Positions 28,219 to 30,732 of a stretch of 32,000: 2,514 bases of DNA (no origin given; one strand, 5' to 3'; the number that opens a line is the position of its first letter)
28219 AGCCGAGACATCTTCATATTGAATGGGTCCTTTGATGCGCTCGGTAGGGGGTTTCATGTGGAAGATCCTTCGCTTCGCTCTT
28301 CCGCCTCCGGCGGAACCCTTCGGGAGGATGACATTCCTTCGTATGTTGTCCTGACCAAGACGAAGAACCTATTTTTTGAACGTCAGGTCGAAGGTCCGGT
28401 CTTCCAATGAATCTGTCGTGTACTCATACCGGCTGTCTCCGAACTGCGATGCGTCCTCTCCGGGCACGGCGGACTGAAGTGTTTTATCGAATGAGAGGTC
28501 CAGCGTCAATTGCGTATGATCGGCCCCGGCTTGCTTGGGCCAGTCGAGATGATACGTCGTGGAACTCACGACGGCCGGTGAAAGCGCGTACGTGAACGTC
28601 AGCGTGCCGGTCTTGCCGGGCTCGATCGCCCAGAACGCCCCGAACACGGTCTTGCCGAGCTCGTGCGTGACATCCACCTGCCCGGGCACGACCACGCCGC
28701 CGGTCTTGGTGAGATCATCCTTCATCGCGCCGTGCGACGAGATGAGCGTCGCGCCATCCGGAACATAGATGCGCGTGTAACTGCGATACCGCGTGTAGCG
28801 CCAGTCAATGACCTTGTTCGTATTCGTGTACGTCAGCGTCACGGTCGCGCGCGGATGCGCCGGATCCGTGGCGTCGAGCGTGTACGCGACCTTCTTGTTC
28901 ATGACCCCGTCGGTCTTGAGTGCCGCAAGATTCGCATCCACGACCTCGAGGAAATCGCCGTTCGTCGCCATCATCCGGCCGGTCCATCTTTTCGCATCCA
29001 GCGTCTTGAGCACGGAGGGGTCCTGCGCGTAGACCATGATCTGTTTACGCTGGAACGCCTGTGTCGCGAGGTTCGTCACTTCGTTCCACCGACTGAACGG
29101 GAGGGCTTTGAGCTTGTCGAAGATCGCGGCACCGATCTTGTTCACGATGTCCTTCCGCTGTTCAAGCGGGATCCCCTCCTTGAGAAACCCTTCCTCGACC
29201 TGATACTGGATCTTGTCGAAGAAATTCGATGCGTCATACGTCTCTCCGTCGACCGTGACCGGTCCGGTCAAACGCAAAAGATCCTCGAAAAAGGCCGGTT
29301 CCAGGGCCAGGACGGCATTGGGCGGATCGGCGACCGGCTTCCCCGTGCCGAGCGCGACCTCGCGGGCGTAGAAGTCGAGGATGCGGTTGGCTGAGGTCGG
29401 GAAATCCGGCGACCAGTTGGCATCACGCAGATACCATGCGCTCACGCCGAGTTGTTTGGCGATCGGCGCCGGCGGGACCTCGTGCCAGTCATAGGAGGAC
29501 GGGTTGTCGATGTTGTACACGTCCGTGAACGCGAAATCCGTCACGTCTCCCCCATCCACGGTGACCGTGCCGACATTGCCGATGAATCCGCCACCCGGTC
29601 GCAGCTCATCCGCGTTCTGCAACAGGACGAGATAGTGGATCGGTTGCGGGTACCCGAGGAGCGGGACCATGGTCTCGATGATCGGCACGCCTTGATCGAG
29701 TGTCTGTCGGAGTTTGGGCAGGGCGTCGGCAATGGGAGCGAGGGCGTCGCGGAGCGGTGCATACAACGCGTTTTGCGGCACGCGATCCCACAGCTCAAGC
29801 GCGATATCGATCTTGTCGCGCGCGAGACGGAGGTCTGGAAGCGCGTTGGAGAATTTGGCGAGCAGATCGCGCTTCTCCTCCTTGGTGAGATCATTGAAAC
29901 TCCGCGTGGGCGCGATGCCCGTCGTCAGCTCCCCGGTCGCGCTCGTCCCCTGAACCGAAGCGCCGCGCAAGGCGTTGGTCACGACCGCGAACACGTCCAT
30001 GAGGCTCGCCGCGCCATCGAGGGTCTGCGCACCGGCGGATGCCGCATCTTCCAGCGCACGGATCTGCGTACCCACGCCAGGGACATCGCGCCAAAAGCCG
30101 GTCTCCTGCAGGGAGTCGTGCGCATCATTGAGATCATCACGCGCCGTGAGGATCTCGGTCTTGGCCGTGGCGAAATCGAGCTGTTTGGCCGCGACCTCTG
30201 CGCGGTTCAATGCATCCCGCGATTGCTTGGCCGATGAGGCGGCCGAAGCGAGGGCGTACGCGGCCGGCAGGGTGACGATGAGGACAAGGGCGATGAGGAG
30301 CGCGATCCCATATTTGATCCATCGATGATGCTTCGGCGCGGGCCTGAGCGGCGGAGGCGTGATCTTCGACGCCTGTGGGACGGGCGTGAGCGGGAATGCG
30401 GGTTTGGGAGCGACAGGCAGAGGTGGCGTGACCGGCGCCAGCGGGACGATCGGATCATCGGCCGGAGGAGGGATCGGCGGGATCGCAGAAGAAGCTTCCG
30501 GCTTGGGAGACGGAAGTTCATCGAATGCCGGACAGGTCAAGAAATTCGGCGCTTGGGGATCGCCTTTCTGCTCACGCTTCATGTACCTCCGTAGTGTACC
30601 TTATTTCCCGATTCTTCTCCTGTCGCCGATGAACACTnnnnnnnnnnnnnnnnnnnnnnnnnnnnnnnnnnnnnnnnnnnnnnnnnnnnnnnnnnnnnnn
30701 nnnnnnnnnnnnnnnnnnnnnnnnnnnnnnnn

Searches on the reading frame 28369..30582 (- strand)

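Call 9: search_protein_families(library=pfam, proteins=[window:28369-30582:-], max_evalue=0.001)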
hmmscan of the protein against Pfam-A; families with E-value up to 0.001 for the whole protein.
window:28369-30582:- (737 aa): 1 family
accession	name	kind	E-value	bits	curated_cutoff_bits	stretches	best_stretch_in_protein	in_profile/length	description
PF13196.11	DUF4012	-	3.7e-25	89.6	28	1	314-461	3-142/144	Protein of unknown function (DUF4012)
